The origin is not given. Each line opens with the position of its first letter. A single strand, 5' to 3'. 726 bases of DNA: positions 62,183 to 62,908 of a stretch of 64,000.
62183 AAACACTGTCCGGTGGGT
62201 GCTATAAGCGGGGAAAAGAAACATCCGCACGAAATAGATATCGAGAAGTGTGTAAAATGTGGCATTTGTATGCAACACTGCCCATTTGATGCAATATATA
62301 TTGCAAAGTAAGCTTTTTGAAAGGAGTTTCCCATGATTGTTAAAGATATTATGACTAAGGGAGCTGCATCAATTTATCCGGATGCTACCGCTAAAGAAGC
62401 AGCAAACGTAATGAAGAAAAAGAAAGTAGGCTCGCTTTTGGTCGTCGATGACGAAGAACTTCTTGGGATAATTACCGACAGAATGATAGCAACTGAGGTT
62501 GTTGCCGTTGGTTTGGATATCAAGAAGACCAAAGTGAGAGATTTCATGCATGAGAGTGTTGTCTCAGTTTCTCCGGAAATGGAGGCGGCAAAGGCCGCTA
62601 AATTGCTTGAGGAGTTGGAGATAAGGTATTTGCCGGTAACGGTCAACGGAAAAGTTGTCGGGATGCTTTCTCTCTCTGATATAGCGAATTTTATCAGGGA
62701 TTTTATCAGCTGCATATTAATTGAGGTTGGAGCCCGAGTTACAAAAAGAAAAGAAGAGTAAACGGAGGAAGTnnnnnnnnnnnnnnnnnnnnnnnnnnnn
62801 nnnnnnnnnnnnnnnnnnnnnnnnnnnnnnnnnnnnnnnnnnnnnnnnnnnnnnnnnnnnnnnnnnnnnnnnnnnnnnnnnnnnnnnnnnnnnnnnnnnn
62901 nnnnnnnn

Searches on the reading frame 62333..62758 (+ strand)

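Call 29: search_protein_families(library=pfam, proteins=[window:62333-62758:+], max_evalue=0.00001)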
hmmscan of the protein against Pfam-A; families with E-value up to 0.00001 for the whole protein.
window:62333-62758:+ (142 aa): 1 family
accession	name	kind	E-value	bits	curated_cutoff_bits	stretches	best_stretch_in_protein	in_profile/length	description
PF00571.33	CBS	-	1.4e-28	99.4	24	2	3-55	1-54/57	CBS domain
